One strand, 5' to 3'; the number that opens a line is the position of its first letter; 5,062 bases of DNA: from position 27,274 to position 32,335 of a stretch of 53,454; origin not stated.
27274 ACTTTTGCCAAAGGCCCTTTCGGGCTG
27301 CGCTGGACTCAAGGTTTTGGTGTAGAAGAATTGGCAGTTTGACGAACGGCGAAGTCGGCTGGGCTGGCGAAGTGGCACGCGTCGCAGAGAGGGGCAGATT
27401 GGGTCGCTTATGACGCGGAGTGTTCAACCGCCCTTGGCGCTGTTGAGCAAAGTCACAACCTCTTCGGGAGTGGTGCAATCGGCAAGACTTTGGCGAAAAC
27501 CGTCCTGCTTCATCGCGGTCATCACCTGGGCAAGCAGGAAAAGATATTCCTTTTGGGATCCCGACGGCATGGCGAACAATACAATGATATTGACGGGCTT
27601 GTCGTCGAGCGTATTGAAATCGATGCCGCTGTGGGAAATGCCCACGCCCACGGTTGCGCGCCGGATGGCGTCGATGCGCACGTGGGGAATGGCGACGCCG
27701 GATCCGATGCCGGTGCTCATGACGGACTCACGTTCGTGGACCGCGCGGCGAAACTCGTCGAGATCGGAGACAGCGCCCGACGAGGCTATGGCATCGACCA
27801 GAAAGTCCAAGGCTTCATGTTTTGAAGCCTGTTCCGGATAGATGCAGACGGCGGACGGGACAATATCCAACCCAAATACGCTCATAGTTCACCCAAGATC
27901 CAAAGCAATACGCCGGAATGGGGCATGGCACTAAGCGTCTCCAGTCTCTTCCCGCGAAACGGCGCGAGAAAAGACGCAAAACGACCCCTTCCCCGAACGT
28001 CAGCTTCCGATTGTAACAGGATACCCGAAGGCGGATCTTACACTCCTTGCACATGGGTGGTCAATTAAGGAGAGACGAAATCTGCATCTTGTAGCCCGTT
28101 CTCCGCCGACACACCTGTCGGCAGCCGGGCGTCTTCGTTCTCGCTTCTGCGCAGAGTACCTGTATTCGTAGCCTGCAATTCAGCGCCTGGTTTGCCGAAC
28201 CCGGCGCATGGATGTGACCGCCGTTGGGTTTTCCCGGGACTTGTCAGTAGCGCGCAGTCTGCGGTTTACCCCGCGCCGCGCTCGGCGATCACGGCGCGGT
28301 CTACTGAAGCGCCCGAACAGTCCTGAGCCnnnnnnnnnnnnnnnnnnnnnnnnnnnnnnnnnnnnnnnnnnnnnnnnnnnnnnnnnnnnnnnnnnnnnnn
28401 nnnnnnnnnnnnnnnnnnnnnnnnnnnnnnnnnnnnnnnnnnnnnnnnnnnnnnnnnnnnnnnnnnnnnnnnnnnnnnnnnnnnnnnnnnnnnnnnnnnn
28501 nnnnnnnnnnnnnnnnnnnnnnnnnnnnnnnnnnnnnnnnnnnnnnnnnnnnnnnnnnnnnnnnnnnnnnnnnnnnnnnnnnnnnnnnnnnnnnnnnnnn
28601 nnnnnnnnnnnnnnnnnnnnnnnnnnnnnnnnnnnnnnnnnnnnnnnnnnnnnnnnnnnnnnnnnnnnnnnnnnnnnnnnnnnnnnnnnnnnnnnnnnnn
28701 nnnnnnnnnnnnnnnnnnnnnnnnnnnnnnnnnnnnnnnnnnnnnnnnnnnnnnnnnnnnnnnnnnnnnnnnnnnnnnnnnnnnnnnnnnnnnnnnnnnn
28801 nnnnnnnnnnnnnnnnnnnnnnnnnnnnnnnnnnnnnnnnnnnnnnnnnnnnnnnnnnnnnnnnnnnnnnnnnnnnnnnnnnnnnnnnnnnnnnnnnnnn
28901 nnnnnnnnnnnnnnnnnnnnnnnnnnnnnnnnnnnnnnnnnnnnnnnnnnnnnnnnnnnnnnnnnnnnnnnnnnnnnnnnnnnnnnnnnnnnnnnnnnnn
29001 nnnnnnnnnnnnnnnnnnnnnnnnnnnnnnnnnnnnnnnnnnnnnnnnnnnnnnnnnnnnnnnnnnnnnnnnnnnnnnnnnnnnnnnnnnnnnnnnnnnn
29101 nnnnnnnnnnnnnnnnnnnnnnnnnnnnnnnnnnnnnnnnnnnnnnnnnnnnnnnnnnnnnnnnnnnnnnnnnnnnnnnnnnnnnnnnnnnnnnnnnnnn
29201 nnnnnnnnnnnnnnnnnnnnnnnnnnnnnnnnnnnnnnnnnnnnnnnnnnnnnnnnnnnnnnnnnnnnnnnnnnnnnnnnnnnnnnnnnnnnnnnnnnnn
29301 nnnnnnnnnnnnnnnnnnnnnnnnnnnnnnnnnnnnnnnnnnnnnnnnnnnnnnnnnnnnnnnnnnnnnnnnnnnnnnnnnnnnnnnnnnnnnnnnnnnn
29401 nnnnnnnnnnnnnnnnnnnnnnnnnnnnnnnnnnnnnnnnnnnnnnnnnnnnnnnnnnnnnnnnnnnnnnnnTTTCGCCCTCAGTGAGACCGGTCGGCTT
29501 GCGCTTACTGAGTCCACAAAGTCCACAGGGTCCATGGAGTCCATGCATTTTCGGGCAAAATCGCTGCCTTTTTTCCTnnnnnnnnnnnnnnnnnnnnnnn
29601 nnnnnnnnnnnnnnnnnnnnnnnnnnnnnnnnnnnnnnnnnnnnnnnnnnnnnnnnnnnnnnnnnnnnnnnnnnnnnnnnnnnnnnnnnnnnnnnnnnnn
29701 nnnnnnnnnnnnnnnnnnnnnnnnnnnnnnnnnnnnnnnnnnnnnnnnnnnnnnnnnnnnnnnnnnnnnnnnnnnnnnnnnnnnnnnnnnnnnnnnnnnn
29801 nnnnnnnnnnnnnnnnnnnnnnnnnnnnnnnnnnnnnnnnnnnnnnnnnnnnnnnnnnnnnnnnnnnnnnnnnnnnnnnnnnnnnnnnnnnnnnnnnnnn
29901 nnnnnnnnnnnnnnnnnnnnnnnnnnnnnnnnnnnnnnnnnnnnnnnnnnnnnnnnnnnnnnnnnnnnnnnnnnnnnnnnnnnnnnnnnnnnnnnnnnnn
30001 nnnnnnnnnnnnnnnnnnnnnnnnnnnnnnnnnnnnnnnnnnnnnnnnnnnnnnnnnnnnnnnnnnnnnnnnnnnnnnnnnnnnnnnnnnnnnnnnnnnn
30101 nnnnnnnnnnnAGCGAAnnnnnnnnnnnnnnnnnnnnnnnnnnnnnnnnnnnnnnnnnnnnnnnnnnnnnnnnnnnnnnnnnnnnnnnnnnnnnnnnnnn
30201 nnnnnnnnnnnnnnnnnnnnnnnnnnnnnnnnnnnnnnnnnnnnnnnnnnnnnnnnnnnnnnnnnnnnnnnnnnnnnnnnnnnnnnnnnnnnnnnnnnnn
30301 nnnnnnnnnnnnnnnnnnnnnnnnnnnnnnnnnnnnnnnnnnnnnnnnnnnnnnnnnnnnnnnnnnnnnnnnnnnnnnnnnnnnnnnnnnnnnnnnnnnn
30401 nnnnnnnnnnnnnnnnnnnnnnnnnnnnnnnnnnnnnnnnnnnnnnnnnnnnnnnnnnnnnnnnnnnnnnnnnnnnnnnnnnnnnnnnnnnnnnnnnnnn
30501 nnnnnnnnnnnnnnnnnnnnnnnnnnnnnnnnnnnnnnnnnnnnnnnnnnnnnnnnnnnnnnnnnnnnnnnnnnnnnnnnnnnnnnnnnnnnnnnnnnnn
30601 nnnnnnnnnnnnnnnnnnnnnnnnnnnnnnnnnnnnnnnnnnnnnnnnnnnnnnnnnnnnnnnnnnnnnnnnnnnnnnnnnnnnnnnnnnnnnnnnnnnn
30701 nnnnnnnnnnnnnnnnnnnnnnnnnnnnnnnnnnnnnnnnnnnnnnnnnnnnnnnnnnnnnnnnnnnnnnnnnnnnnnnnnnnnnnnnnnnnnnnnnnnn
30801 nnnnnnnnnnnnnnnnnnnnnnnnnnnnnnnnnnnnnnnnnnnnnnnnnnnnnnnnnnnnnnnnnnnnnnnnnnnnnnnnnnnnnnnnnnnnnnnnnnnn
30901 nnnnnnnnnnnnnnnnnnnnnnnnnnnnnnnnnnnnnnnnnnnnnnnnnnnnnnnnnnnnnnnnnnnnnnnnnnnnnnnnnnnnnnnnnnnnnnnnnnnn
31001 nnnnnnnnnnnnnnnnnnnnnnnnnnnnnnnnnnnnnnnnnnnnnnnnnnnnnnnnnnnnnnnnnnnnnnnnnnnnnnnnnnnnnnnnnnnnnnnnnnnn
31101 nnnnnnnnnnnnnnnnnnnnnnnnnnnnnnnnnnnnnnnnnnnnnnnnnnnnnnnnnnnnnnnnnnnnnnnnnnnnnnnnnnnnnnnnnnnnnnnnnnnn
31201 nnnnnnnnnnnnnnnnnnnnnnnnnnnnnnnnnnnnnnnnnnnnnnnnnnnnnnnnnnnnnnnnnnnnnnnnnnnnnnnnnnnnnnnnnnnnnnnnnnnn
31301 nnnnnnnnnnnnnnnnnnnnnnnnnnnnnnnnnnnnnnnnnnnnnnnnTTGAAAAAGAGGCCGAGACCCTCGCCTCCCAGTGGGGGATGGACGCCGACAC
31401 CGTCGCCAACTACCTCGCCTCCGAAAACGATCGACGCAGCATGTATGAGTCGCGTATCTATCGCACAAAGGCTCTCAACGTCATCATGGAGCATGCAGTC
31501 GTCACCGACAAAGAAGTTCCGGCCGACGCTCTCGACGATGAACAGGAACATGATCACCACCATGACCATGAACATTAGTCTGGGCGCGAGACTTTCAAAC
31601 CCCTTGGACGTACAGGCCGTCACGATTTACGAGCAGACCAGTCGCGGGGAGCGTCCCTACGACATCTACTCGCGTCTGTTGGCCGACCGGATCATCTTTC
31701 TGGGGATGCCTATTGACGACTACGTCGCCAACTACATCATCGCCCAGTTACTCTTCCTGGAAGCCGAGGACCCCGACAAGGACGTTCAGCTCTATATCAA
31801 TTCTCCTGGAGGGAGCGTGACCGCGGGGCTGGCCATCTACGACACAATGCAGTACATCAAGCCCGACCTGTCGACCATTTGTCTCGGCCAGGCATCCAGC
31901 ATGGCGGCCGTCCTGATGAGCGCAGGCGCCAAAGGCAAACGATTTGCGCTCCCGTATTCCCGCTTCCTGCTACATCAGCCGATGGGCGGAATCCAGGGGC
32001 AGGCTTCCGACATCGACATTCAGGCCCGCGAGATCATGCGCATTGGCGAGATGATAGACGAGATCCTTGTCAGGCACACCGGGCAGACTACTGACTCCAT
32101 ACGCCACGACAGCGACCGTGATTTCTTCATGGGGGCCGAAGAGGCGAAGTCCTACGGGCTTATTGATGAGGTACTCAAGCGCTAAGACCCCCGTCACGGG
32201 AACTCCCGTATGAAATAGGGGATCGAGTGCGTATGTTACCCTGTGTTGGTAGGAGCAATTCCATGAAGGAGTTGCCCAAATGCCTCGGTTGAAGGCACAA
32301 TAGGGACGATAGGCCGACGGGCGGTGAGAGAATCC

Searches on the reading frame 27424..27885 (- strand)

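Call 60: search_protein_families(library=pfam, proteins=[window:27424-27885:-], max_evalue=0.00001)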
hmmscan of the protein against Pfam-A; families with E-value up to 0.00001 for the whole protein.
window:27424-27885:- (153 aa): 1 family
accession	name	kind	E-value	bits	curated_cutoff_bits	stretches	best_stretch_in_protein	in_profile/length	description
PF00359.27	PTS_EIIA_2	-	4.8e-32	111.3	27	1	15-149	10-143/144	Phosphoenolpyruvate-dependent sugar phosphotransferase system, EIIA 2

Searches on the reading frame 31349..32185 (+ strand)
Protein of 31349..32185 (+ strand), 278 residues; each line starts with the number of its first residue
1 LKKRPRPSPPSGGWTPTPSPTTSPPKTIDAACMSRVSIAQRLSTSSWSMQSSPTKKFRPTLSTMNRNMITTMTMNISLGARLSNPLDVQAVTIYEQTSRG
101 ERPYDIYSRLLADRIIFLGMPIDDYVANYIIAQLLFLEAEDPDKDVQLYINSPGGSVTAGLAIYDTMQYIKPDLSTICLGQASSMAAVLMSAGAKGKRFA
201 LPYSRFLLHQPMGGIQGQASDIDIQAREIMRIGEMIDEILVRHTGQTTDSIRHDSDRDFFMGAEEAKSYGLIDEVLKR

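Call 60: search_protein_families(library=pfam, proteins=[window:31349-32185:+], max_evalue=0.00001)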
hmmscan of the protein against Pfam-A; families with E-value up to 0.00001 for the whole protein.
window:31349-32185:+ (278 aa): 1 family
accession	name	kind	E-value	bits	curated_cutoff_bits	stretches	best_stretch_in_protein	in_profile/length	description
PF00574.28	CLP_protease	-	5.8e-82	274.4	20.2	1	99-277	2-180/182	Clp protease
